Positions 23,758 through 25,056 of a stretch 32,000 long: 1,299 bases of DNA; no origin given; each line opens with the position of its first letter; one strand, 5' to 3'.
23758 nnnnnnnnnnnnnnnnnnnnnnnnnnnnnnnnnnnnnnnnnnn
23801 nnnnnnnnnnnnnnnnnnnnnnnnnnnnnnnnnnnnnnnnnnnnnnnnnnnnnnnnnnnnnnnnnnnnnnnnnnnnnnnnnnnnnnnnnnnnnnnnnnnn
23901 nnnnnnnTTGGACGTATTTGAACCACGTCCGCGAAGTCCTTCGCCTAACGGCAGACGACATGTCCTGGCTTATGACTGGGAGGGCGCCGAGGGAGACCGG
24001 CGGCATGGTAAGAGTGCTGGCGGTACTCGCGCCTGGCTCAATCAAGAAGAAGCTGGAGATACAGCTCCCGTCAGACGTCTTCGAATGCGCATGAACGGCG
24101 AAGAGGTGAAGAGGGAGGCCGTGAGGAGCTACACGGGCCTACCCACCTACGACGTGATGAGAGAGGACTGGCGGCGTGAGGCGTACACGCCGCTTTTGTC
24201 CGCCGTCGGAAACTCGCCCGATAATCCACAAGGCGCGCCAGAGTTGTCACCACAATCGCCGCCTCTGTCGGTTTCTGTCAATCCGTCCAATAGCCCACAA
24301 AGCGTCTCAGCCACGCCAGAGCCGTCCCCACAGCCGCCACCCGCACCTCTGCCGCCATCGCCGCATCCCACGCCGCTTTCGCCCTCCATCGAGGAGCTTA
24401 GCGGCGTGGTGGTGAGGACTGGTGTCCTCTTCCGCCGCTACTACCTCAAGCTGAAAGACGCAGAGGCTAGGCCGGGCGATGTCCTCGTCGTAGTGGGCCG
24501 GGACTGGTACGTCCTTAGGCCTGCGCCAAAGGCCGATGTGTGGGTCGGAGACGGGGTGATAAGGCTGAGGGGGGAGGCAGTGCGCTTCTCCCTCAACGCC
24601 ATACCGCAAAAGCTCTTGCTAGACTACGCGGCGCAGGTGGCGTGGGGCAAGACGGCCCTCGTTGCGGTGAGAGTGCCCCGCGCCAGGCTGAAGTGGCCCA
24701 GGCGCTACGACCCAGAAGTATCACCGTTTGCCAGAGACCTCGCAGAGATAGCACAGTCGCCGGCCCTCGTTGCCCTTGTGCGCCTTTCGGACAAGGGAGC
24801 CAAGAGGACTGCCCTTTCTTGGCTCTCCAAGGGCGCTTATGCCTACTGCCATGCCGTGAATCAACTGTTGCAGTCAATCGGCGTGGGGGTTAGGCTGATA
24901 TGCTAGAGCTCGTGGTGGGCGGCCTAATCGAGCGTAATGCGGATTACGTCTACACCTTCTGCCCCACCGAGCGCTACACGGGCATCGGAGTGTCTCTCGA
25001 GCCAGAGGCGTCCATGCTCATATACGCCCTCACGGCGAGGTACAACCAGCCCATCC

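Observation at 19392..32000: Plus-strand-only cluster that looks like an archaeal conjugation / DNA-import (T4SS-related, Ced/Ted-type) machine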

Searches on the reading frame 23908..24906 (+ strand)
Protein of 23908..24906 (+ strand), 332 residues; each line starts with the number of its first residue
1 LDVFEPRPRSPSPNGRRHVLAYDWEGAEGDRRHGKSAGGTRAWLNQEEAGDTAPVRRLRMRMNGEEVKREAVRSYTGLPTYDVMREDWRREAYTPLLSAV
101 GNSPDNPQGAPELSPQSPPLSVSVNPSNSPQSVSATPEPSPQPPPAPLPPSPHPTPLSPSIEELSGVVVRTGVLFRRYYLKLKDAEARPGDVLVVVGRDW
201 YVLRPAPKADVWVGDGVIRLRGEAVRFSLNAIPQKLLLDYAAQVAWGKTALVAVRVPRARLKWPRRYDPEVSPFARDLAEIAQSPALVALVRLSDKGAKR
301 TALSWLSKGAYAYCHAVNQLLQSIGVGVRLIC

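Call 5: search_protein_families(library=pfam, max_evalue=0.1, proteins=[window:23908-24906:+])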
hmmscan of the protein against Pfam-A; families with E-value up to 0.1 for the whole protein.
window:23908-24906:+ (332 aa): 0 families

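Call 22: search_protein_families(library=ncbifam, max_evalue=0.01, proteins=[window:24091-24906:+])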
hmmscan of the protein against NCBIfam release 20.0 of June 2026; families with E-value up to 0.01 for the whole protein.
window:24091-24906:+ (271 aa): 0 families

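Call 23: search_protein_families(library=padloc, max_evalue=0.01, proteins=[window:24091-24906:+])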
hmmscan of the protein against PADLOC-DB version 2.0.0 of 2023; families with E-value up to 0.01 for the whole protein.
window:24091-24906:+ (271 aa): 0 families

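Call 36: search_protein_families(library=phrogs, max_evalue=0.01, proteins=[window:24091-24906:+])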
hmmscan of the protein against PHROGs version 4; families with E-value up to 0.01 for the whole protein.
window:24091-24906:+ (271 aa): 0 families

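Call 61: search_protein_families(library=pfam, max_evalue=1, proteins=[window:24091-24906:+])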
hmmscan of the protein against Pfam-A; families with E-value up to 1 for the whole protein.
window:24091-24906:+ (271 aa): 0 families
